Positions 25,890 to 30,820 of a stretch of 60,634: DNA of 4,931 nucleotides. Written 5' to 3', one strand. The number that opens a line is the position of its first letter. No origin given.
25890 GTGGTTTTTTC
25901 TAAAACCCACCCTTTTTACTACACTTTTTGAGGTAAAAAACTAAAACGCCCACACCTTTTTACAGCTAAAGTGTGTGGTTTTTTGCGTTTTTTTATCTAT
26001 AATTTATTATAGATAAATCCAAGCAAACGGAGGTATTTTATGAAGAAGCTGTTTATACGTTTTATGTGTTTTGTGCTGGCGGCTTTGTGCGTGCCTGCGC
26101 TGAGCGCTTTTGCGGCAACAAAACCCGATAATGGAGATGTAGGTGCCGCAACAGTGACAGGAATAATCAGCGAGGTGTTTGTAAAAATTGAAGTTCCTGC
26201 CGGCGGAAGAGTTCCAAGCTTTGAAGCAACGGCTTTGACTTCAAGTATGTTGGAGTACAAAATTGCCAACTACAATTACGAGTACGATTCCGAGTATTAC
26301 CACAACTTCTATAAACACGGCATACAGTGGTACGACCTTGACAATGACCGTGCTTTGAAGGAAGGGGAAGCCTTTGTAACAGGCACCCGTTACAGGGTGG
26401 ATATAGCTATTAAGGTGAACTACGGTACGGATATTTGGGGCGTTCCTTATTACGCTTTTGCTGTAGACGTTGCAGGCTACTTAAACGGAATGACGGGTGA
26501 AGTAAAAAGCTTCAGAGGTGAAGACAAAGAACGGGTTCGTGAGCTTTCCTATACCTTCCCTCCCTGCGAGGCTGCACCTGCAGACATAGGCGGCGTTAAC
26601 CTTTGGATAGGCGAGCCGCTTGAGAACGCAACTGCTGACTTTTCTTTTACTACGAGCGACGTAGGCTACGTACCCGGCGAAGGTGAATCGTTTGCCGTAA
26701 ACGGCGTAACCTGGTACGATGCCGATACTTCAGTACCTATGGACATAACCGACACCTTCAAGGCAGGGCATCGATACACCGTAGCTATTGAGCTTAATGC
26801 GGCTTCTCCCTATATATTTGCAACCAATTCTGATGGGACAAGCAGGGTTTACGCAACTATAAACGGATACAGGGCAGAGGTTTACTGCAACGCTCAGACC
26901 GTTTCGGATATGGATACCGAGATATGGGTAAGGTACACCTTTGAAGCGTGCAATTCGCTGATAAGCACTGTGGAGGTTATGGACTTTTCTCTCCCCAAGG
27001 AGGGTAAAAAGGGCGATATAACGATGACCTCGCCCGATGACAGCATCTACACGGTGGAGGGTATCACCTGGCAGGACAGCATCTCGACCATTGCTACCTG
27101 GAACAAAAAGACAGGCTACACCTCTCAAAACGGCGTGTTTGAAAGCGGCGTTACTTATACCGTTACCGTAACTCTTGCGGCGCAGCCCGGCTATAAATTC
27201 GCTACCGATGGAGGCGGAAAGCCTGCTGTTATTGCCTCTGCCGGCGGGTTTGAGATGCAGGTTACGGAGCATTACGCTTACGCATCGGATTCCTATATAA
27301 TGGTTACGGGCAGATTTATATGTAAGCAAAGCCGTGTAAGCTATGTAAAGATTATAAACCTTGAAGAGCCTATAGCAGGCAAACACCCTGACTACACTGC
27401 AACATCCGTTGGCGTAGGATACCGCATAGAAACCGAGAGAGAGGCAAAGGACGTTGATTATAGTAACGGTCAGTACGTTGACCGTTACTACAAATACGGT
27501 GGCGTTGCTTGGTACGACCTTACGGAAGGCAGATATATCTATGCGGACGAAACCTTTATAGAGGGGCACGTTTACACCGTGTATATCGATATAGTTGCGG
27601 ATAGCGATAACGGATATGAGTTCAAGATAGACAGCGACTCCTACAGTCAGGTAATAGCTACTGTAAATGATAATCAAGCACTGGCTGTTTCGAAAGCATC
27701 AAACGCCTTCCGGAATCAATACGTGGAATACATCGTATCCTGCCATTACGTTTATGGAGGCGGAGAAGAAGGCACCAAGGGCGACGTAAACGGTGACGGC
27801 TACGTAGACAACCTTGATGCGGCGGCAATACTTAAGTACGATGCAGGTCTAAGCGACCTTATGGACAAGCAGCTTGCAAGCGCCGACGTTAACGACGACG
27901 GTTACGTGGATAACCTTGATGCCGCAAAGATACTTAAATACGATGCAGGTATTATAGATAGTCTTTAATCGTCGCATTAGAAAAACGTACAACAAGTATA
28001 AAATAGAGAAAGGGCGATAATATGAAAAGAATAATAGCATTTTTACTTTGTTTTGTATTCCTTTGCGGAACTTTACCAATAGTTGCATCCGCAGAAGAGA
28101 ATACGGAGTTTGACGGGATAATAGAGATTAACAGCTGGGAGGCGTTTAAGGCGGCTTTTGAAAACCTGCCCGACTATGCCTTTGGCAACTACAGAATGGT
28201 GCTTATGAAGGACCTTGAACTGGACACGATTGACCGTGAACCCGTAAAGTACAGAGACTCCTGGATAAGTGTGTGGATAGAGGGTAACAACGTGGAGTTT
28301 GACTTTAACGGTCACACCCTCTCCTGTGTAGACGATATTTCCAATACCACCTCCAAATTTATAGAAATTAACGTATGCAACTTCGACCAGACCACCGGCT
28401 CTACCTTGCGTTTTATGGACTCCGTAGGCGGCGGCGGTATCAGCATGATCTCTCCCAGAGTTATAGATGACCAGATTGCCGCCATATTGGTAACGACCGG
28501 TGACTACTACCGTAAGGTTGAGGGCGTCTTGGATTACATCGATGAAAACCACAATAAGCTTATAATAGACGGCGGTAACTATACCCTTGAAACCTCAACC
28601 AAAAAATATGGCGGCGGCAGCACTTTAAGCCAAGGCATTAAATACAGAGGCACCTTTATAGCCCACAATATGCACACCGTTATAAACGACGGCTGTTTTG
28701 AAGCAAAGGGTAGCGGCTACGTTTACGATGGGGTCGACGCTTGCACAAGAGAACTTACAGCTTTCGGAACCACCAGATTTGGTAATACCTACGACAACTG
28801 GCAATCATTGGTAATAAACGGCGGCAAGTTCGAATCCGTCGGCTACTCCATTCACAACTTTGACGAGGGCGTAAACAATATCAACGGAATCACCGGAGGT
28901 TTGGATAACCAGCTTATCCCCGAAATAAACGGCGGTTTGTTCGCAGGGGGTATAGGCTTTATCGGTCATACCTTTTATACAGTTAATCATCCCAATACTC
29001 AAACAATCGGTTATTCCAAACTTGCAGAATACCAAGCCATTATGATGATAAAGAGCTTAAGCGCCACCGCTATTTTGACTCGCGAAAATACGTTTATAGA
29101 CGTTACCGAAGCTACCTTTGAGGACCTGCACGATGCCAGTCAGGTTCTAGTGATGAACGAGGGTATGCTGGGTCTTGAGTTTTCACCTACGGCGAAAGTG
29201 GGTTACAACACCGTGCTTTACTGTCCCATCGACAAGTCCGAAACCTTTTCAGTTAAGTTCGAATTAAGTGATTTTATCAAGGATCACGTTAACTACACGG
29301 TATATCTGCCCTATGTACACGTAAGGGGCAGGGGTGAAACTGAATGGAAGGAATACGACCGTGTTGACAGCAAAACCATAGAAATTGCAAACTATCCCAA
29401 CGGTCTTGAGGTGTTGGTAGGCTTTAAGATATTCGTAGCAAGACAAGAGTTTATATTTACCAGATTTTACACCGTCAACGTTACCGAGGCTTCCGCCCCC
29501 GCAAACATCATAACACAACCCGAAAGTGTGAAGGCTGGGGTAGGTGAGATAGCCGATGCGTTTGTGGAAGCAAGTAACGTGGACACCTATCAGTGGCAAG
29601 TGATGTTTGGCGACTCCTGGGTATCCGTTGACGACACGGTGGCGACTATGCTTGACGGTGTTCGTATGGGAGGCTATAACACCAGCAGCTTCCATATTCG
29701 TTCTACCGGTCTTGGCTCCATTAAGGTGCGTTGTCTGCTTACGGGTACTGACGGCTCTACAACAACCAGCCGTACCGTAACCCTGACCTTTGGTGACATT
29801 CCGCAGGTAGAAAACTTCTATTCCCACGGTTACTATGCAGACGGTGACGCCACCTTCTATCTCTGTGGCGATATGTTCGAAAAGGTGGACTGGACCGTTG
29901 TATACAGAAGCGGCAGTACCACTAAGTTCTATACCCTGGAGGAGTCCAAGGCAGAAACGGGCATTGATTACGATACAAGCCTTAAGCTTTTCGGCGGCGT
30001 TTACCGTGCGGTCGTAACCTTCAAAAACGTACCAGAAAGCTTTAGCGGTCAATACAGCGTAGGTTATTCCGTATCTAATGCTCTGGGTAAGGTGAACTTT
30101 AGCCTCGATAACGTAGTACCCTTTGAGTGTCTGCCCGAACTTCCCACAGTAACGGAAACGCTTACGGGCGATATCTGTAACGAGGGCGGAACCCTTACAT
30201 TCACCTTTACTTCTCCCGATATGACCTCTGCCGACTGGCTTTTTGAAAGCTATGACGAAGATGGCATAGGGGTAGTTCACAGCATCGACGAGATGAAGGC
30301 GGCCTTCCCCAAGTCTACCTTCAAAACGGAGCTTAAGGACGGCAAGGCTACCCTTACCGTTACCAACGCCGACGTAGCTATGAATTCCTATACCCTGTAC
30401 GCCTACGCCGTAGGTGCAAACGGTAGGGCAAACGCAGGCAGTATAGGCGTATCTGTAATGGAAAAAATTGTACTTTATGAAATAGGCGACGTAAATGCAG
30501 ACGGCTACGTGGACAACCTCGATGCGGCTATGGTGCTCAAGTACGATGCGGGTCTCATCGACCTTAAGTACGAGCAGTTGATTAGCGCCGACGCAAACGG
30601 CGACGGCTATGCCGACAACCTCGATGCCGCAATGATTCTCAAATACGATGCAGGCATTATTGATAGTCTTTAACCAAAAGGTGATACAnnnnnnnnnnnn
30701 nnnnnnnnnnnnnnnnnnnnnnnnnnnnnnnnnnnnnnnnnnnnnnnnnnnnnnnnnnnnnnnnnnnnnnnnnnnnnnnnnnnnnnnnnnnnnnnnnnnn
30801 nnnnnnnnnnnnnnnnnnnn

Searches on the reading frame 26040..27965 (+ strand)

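Call 19: search_protein_families(library=pfam, proteins=[window:26040-27965:+], max_evalue=0.001)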
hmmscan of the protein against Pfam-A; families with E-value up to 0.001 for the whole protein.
window:26040-27965:+ (642 aa): 1 family
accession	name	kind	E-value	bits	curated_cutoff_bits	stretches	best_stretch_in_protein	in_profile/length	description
PF00404.24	Dockerin_1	-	2.5e-09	37.6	22.9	1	580-634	1-55/57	Dockerin type I domain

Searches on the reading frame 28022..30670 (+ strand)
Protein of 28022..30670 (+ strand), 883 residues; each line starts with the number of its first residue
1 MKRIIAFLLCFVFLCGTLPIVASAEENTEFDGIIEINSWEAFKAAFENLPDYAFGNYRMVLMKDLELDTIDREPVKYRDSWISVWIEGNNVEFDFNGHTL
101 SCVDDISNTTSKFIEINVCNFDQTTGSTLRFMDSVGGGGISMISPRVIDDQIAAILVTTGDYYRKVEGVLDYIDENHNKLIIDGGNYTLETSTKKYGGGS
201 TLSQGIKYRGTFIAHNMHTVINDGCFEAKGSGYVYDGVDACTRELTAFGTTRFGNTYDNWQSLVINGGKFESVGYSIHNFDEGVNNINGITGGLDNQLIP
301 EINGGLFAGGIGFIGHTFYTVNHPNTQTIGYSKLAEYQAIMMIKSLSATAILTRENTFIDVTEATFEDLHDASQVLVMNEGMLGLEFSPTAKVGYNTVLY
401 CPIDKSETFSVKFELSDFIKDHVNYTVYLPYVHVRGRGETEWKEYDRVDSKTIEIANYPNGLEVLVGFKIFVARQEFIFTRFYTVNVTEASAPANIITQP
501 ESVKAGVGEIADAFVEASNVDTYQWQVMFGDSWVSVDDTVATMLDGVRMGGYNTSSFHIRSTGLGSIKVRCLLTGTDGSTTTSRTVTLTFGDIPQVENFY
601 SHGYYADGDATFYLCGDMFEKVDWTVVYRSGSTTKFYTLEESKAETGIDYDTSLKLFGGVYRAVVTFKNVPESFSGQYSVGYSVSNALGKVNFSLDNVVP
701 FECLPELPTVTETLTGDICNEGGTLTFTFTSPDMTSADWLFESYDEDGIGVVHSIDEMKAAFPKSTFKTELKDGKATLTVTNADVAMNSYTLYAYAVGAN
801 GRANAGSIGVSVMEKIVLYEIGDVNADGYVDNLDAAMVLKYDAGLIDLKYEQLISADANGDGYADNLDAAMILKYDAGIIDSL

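Call 19: search_protein_families(library=pfam, proteins=[window:28022-30670:+], max_evalue=0.001)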
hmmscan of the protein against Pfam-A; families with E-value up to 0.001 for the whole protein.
window:28022-30670:+ (883 aa): 1 family
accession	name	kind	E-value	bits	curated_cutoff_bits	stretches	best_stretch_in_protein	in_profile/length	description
PF00404.24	Dockerin_1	-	9.2e-09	35.8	22.9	1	822-875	2-55/57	Dockerin type I domain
